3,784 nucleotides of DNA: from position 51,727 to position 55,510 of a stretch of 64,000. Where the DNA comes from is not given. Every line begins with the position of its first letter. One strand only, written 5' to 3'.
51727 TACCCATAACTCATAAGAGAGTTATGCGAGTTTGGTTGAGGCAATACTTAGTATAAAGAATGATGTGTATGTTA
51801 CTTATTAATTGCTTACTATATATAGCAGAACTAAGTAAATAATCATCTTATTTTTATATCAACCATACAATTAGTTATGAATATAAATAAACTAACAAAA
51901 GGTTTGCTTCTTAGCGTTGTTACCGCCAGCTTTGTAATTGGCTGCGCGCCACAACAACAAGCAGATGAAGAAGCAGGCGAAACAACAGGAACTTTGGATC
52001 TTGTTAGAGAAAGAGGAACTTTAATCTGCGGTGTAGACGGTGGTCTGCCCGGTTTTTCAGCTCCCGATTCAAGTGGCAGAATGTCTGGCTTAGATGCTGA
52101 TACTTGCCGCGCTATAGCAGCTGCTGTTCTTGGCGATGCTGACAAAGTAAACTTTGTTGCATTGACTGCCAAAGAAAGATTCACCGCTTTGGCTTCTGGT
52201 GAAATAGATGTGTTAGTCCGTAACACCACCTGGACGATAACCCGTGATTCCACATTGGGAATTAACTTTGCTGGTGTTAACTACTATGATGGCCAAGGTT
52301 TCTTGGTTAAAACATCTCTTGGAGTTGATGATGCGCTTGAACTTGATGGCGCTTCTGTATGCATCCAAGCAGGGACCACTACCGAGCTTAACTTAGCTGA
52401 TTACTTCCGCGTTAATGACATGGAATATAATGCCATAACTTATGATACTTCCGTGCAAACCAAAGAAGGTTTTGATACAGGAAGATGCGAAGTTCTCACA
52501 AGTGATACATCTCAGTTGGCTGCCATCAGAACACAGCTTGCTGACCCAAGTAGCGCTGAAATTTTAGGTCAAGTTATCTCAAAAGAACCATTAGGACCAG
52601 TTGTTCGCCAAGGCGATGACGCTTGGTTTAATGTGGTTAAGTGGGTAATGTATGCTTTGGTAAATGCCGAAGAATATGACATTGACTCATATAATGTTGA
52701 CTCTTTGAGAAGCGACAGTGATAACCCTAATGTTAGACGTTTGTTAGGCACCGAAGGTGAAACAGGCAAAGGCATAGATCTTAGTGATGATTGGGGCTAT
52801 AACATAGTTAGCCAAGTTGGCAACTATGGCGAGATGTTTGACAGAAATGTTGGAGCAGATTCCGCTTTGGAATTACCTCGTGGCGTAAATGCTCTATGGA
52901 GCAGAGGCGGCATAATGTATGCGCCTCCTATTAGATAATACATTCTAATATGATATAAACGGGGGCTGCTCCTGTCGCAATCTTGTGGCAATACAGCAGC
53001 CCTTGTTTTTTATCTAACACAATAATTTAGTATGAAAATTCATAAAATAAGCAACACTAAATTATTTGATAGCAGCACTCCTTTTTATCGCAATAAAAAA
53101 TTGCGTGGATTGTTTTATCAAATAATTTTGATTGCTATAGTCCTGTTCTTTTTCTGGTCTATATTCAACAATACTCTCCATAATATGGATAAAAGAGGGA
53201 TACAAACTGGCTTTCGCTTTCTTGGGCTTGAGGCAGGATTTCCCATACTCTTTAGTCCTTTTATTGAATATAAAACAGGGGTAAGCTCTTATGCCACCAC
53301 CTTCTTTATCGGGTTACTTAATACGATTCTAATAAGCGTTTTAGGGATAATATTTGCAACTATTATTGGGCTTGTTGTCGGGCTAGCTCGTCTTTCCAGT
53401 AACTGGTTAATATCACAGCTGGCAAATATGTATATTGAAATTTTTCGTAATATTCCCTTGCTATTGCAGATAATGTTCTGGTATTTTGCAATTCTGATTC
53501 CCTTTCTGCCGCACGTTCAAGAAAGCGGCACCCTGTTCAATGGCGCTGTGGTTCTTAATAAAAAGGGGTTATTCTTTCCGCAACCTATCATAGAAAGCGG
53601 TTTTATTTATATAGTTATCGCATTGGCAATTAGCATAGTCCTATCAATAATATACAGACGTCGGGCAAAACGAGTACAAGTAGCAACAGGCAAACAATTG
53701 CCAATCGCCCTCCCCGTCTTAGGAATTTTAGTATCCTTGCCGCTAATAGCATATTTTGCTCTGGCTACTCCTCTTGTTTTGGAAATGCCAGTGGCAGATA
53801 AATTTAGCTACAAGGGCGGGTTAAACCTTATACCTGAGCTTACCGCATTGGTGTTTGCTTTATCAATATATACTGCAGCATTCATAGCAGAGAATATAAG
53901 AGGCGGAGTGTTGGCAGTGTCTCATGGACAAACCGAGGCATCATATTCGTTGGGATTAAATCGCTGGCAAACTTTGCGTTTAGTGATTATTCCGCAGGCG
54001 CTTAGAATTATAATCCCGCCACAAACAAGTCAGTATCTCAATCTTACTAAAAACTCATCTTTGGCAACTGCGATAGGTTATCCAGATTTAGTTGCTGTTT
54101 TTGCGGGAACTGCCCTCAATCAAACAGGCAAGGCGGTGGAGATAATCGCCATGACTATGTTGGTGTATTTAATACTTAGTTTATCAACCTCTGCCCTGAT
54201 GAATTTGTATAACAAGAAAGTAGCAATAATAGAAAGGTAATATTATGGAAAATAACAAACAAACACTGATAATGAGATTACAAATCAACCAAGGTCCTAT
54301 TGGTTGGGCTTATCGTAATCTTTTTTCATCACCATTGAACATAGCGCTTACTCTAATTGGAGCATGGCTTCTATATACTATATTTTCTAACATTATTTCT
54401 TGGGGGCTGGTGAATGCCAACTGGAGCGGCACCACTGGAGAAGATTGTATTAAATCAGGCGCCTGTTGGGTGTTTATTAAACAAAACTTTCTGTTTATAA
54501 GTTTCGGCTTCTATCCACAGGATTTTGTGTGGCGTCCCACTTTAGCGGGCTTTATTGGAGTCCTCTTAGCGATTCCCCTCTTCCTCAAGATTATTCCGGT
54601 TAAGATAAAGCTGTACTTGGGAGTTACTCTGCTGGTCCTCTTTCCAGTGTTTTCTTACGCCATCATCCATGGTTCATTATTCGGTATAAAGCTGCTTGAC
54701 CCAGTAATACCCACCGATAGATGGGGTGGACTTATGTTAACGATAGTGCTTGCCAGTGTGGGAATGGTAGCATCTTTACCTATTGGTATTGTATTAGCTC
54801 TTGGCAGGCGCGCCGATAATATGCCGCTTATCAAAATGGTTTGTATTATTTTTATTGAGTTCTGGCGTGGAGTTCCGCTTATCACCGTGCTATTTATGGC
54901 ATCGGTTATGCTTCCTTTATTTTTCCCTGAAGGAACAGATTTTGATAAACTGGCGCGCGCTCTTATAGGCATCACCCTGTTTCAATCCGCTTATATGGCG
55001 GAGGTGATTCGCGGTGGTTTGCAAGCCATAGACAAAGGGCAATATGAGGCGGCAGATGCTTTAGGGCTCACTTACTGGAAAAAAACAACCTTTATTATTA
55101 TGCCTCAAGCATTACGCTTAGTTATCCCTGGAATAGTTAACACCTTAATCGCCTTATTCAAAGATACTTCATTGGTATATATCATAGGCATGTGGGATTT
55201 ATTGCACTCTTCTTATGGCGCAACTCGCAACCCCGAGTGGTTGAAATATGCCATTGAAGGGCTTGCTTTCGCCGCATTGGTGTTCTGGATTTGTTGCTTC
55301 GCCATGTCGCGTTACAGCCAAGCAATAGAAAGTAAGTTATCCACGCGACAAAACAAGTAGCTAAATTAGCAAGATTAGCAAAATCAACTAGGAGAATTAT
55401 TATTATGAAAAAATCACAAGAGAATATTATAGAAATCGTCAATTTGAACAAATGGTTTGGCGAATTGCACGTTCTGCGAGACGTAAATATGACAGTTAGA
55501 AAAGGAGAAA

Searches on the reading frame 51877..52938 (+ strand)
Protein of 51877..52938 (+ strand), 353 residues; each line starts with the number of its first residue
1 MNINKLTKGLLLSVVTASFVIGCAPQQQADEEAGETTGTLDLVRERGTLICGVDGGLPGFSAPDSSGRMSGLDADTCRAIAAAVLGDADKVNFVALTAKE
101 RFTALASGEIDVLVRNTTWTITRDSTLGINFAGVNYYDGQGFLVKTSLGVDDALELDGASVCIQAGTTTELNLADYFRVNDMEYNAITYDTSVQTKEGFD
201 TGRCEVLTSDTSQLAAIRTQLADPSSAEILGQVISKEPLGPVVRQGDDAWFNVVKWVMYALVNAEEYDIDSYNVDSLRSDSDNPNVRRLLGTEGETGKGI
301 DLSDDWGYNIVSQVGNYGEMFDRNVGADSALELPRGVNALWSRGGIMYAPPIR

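Call 31: search_protein_families(library=ncbifam, proteins=[window:51877-52938:+], max_evalue=1e-10)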
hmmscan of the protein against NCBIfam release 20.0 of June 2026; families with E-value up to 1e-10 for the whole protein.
window:51877-52938:+ (353 aa): 4 families
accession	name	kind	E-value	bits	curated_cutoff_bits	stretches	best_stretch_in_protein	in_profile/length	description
TIGR01096.1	3A0103s03R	subfamily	1.3e-50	172.2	256.35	1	43-324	21-249/250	lysine/arginine/ornithine ABC transporter substrate-binding protein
NF008885.0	PRK11917.1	equivalog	1.3e-18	67.4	373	1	18-252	12-237/259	bifunctional adhesin/ABC transporter aspartate/glutamate-binding protein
NF008063.0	PRK10797.1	subfamily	7.2e-17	61.5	375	1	16-253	8-248/302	glutamate/aspartate ABC transporter substrate-binding protein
NF008426.0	PRK11260.1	equivalog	1.8e-13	50.4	312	1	1-255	1-240/266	cystine ABC transporter substrate-binding protein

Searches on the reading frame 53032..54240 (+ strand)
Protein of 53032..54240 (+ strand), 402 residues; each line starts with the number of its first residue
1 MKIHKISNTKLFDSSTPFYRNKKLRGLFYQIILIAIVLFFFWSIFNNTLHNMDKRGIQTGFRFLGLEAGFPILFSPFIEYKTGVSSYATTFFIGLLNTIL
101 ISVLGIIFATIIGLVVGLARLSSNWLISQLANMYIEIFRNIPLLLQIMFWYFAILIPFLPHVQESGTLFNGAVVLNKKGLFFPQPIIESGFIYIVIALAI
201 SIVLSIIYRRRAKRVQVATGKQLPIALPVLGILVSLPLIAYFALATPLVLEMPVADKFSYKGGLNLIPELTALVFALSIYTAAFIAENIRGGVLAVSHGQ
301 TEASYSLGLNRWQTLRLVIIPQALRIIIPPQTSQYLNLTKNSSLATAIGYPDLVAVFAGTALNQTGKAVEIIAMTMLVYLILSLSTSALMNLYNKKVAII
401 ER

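Call 31: search_protein_families(library=ncbifam, proteins=[window:53032-54240:+], max_evalue=1e-10)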
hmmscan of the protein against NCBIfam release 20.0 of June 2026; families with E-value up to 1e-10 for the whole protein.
window:53032-54240:+ (402 aa): 10 families
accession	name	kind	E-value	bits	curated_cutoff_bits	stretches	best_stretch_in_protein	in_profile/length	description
NF007028.0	PRK09494.1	equivalog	2e-31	109.5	303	2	267-400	87-219/219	glutamine ABC transporter permease GlnP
NF011680.0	PRK15100.1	equivalog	1.3e-29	103.7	300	1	261-397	80-214/222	cystine ABC transporter permease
NF011687.0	PRK15107.1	equivalog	3.2e-28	99.2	318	1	259-396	90-222/224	glutamate/aspartate ABC transporter permease GltK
TIGR03004.1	ectoine_ehuC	equivalog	1.5e-24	87.1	196.95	1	264-397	75-206/214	ectoine/hydroxyectoine ABC transporter permease subunit EhuC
TIGR03003.1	ectoine_ehuD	equivalog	1.9e-23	83.5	205.2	1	245-392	62-207/212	ectoine/hydroxyectoine ABC transporter permease subunit EhuD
TIGR01726.1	HEQRo_perm_3TM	subfamily_domain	2e-17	63.5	42.2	1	90-154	4-68/99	ABC transporter permease subunit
NF008337.0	PRK11123.1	equivalog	7.5e-15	55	277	1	195-402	23-235/238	arginine ABC transporter permease ArtQ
NF011651.0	PRK15069.1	subfamily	1.6e-14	53.9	306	0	270-390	102-221/237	histidine ABC transporter permease HisM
NF008336.0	PRK11122.1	equivalog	4.9e-13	49.3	248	0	192-401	21-219/222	arginine ABC transporter permease ArtM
NF011714.0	PRK15135.1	subfamily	6.7e-13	49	319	0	269-391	92-213/228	histidine ABC transporter permease HisQ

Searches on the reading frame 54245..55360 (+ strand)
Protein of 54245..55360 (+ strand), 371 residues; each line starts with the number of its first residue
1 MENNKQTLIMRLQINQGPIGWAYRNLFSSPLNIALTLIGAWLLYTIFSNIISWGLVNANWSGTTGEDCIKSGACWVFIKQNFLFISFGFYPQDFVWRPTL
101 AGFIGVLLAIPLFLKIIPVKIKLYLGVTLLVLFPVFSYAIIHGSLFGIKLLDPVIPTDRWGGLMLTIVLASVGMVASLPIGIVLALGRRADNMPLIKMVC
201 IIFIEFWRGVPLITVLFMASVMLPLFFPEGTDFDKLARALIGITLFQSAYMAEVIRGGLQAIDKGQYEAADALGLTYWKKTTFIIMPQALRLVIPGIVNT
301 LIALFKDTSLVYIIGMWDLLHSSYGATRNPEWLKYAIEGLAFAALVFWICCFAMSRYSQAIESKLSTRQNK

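Call 31: search_protein_families(library=ncbifam, proteins=[window:54245-55360:+], max_evalue=1e-10)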
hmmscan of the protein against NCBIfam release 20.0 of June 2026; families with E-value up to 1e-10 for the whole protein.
window:54245-55360:+ (371 aa): 10 families
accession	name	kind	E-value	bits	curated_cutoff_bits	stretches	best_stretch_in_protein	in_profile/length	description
NF011680.0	PRK15100.1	equivalog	3.7e-34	118.5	300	1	162-369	18-218/222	cystine ABC transporter permease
TIGR03003.1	ectoine_ehuD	equivalog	1.5e-29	103.5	205.2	1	162-356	16-207/212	ectoine/hydroxyectoine ABC transporter permease subunit EhuD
TIGR03004.1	ectoine_ehuC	equivalog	9.4e-29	100.8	196.95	1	160-355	8-196/214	ectoine/hydroxyectoine ABC transporter permease subunit EhuC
NF007028.0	PRK09494.1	equivalog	2e-28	99.7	303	1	160-361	16-212/219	glutamine ABC transporter permease GlnP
NF011687.0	PRK15107.1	equivalog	1.4e-26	93.8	318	1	160-355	17-213/224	glutamate/aspartate ABC transporter permease GltK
NF008337.0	PRK11123.1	equivalog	4.3e-20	72.2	277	1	232-362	100-227/238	arginine ABC transporter permease ArtQ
TIGR01726.1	HEQRo_perm_3TM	subfamily_domain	8.4e-19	67.9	42.2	1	160-257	6-99/99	ABC transporter permease subunit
NF011651.0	PRK15069.1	subfamily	1.7e-18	66.9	306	1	159-354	19-217/237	histidine ABC transporter permease HisM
NF011714.0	PRK15135.1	subfamily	1.2e-14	54.7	319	1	162-328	12-185/228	histidine ABC transporter permease HisQ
NF008336.0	PRK11122.1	equivalog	1.9e-14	53.9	248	1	163-323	16-177/222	arginine ABC transporter permease ArtM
